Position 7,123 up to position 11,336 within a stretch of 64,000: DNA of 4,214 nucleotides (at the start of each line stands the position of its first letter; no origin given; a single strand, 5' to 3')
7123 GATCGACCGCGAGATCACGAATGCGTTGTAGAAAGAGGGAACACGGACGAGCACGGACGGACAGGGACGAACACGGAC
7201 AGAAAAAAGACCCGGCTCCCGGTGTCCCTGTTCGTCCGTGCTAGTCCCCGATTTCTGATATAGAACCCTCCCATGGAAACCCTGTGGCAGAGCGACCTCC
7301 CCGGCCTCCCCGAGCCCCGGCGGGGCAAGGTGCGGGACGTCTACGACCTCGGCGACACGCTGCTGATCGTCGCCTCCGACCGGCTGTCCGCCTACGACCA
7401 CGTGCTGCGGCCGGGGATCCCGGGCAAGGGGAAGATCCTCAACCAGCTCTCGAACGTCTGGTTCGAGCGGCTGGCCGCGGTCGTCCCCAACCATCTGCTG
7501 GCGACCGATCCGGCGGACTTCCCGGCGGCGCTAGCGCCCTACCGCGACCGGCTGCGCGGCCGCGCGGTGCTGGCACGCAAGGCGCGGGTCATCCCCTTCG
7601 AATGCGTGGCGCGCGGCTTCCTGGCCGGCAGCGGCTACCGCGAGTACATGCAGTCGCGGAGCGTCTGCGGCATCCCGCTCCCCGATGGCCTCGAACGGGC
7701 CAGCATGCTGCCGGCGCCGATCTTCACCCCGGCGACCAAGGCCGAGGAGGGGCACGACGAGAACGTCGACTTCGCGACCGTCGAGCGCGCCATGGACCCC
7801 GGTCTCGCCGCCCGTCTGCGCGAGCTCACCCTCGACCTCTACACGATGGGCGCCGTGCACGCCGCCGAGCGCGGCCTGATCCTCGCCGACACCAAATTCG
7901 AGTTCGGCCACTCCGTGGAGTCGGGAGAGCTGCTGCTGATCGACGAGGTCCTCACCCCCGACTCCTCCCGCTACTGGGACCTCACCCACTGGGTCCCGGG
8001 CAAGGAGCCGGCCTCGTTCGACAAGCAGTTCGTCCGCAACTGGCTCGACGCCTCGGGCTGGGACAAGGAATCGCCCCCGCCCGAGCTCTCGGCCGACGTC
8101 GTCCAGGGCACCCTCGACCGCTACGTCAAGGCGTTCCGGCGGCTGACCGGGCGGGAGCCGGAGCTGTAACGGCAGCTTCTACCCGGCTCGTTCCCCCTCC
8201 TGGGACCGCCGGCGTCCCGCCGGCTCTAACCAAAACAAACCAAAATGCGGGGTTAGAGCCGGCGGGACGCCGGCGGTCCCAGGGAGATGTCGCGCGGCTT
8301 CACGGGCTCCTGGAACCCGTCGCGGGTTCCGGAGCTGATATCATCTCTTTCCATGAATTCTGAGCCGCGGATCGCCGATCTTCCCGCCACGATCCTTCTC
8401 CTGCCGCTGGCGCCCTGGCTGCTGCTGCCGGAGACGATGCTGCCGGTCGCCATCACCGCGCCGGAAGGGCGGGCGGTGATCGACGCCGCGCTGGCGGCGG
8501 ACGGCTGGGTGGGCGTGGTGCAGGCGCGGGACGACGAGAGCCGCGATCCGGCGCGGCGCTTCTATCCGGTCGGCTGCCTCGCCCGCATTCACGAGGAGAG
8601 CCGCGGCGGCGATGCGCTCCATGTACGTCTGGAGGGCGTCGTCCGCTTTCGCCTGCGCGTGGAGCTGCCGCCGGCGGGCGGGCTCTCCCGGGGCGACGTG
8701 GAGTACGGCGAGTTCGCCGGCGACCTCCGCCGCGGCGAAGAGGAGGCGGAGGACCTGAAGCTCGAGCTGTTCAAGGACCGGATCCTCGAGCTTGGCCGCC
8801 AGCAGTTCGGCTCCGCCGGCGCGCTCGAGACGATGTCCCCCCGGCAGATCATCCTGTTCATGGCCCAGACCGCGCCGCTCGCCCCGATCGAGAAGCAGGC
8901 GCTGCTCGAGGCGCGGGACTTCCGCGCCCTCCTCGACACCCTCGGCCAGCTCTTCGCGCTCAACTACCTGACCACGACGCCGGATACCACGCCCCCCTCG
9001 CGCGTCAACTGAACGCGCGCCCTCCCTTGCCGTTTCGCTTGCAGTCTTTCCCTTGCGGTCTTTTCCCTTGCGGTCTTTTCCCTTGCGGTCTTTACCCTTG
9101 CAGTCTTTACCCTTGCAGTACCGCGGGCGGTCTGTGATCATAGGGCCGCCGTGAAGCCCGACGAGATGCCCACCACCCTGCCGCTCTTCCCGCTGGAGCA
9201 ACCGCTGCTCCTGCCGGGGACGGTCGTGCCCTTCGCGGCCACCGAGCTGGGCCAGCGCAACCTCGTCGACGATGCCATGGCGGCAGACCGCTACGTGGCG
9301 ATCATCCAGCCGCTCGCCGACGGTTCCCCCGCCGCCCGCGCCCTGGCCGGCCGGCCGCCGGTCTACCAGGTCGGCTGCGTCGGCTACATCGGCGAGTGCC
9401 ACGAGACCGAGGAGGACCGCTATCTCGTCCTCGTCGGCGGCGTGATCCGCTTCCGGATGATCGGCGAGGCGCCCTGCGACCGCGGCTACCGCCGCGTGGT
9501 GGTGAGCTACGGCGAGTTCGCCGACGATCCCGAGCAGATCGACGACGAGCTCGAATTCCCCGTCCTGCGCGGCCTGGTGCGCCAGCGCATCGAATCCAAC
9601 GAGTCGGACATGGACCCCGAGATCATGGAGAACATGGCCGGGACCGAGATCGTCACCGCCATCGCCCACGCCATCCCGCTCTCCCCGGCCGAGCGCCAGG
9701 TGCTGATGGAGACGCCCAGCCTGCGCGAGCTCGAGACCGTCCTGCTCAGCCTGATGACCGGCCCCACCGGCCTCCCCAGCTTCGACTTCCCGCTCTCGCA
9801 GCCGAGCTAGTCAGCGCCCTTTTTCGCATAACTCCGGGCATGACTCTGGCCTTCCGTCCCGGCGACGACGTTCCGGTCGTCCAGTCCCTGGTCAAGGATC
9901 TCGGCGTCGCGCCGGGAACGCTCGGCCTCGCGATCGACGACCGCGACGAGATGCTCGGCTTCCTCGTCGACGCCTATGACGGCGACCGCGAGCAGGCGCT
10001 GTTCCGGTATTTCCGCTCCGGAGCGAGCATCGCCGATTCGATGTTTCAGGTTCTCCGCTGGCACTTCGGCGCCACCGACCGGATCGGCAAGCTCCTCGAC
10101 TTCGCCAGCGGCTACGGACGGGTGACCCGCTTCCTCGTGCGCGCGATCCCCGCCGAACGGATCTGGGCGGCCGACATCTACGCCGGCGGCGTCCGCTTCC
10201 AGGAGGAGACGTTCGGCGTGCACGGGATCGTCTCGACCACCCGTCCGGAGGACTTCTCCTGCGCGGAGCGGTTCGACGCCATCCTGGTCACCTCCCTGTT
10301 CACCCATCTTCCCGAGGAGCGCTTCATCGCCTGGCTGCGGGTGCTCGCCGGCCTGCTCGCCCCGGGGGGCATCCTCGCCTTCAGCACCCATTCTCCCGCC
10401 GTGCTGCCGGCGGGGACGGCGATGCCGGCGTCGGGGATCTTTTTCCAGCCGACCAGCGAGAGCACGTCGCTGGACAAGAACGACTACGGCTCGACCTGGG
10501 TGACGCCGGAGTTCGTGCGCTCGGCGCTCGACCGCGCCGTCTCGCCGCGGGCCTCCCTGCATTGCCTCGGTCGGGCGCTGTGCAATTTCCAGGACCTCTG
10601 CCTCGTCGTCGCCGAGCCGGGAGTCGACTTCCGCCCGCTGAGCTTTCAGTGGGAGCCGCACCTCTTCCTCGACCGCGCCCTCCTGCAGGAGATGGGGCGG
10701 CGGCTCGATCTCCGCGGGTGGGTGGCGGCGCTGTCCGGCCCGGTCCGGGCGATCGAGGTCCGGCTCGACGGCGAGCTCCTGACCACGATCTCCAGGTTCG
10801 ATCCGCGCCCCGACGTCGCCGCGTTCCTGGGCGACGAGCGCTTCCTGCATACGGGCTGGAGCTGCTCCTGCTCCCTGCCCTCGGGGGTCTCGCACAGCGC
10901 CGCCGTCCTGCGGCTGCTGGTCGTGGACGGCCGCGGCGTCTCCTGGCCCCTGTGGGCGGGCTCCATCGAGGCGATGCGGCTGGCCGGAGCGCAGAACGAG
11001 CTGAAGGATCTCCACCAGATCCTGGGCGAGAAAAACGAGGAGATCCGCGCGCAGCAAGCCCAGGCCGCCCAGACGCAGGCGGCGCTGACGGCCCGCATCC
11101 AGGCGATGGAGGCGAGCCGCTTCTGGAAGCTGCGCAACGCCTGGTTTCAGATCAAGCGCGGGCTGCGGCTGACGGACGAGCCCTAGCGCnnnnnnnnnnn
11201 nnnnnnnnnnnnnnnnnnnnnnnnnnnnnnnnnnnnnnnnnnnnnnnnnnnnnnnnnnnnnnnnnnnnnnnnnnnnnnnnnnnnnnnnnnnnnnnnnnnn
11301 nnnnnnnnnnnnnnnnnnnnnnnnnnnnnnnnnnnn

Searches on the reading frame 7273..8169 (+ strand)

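Call 8: search_protein_families(library=pfam, proteins=[window:7273-8169:+], max_evalue=0.001)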
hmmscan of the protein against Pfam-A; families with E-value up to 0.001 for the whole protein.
window:7273-8169:+ (298 aa): 1 family
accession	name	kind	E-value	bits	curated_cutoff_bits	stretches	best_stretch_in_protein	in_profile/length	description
PF01259.24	SAICAR_synt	-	5.4e-70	236.2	20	1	17-267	4-230/233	SAICAR synthetase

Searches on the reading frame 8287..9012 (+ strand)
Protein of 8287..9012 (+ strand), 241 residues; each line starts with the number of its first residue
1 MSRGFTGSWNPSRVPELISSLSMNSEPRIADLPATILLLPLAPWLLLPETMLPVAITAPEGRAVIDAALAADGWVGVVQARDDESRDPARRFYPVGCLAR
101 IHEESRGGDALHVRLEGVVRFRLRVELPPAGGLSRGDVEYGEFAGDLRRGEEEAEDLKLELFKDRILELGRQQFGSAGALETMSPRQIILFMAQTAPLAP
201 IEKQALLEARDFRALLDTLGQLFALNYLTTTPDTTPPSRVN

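Call 8: search_protein_families(library=pfam, proteins=[window:8287-9012:+], max_evalue=0.001)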
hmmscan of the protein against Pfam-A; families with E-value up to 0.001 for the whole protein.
window:8287-9012:+ (241 aa): 1 family
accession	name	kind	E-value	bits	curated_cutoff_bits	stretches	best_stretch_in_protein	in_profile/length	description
PF02190.22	LON_substr_bdg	-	5.7e-19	69.3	28.7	1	36-217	2-192/200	ATP-dependent protease La (LON) substrate-binding domain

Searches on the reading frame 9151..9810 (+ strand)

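Call 8: search_protein_families(library=pfam, proteins=[window:9151-9810:+], max_evalue=0.001)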
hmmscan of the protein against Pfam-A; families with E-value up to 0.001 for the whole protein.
window:9151-9810:+ (219 aa): 1 family
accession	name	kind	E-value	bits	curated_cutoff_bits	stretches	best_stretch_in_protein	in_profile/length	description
PF02190.22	LON_substr_bdg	-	7e-21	75.5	28.7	1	9-202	1-198/200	ATP-dependent protease La (LON) substrate-binding domain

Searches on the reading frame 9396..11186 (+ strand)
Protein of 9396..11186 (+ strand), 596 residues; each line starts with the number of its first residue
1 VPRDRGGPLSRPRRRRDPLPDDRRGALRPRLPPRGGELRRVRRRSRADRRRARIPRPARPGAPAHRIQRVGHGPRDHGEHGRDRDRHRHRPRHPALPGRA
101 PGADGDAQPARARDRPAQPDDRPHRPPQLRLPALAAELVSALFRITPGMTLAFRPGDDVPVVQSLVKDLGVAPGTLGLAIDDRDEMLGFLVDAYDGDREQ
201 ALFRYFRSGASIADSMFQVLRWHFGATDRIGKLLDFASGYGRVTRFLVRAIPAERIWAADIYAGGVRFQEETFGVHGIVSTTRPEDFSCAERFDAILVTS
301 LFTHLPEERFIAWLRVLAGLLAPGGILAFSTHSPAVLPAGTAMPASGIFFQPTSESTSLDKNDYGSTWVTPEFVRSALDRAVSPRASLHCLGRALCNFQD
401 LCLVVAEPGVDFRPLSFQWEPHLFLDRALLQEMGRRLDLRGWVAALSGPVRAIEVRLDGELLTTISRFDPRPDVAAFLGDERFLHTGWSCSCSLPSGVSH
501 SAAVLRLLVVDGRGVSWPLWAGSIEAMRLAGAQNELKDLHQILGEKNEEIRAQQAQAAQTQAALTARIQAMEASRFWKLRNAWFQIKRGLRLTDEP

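Call 8: search_protein_families(library=pfam, proteins=[window:9396-11186:+], max_evalue=0.001)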
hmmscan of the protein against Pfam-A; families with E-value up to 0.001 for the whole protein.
window:9396-11186:+ (596 aa): 4 families
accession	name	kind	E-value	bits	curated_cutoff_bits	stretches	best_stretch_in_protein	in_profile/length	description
PF08242.18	Methyltransf_12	-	2e-07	32.1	30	1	234-327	1-98/98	Methyltransferase domain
PF13649.12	Methyltransf_25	-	3.6e-07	31.2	27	1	234-325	2-97/97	Methyltransferase domain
PF13489.12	Methyltransf_23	-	1.2e-06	28.8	27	1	228-334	21-121/164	Methyltransferase domain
PF08241.18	Methyltransf_11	-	0.00019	22.4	21.2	1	234-329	1-95/95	Methyltransferase domain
